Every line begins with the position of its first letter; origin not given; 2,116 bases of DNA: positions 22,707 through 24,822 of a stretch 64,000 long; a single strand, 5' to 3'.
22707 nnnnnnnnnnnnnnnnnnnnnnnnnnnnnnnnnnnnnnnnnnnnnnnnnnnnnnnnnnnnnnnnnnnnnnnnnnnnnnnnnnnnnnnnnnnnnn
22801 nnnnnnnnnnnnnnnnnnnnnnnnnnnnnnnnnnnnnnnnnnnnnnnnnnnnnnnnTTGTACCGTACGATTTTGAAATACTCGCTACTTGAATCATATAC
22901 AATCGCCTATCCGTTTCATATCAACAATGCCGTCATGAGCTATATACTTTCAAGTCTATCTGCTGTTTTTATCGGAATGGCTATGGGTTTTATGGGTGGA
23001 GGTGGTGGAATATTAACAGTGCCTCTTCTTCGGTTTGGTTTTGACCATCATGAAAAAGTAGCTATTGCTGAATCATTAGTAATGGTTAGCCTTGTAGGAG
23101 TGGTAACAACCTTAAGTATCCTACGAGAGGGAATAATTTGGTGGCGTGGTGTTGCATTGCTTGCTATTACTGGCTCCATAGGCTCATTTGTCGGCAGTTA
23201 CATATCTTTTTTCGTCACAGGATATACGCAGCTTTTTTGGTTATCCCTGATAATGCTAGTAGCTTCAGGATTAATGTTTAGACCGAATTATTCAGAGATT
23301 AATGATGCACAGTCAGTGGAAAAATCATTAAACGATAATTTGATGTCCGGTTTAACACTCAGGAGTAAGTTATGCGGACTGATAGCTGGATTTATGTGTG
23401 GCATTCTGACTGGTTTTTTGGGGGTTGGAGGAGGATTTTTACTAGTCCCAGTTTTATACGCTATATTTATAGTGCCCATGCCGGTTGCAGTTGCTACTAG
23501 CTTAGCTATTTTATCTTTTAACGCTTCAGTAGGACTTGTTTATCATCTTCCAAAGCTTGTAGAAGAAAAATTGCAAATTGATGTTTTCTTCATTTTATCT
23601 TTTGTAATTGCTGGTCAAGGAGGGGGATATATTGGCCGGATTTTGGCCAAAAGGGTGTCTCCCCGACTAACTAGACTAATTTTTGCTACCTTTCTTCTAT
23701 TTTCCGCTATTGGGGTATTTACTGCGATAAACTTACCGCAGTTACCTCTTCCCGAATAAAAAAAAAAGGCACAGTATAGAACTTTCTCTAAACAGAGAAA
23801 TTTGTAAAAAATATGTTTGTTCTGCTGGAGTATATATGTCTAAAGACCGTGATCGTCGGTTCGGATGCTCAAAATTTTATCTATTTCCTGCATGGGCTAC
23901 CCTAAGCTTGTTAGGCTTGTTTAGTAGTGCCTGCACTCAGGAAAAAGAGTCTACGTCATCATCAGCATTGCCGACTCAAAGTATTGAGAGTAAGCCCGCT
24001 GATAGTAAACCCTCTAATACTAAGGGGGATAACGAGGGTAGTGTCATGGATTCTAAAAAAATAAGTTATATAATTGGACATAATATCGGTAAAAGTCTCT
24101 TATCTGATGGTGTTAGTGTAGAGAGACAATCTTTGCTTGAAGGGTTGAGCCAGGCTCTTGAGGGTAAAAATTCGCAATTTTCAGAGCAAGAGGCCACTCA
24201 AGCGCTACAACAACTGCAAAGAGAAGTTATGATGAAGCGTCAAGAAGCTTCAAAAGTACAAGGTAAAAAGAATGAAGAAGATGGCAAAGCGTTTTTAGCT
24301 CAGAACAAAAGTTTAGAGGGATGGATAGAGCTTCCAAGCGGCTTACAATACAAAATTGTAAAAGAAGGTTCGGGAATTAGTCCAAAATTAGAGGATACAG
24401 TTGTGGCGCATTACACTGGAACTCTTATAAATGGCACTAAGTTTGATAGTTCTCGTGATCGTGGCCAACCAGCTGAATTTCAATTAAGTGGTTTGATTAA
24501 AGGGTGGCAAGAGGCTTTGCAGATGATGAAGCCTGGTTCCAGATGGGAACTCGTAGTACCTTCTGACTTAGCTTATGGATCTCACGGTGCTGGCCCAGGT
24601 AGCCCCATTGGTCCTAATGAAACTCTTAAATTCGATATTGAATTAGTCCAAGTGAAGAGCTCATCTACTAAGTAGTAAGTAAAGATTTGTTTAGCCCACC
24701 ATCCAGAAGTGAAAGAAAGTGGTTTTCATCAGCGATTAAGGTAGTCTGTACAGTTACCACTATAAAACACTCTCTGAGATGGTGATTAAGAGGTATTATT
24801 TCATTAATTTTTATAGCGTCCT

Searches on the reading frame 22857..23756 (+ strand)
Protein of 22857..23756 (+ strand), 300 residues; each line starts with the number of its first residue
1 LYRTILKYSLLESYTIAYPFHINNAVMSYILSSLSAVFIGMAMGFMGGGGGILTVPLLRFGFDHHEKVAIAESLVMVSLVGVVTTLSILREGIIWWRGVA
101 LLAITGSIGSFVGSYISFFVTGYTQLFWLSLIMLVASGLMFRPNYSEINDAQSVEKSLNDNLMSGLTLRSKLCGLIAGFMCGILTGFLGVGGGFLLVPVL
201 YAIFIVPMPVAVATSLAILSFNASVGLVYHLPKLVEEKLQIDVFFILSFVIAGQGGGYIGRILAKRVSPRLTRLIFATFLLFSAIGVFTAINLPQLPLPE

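Call 77: search_protein_families(library=pfam, proteins=[window:22857-23756:+], max_evalue=0.001)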
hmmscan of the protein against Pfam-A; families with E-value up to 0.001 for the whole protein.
window:22857-23756:+ (300 aa): 1 family
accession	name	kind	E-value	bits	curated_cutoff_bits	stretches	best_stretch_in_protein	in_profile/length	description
PF01925.25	TauE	-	1e-37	130.5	32.6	1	34-285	3-235/237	Sulfite exporter TauE/SafE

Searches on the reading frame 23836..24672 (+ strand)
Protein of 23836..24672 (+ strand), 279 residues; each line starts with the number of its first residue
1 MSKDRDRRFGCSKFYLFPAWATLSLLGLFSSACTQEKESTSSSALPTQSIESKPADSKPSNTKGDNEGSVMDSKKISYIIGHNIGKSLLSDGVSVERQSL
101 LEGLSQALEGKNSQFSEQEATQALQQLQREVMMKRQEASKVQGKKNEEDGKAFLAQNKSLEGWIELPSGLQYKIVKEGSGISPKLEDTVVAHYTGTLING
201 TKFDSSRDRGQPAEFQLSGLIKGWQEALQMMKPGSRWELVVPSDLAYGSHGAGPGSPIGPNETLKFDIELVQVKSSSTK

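Call 77: search_protein_families(library=pfam, proteins=[window:23836-24672:+], max_evalue=0.001)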
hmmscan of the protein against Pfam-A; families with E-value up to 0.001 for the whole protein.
window:23836-24672:+ (279 aa): 2 families
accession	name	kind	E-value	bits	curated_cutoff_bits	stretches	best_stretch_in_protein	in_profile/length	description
PF00254.34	FKBP_C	-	2.1e-28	98.9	21.1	1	183-271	5-94/94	FKBP-type peptidyl-prolyl cis-trans isomerase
PF01346.23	FKBP_N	-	5.4e-23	82.1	22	1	74-174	2-97/97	Domain amino terminal to FKBP-type peptidyl-prolyl isomerase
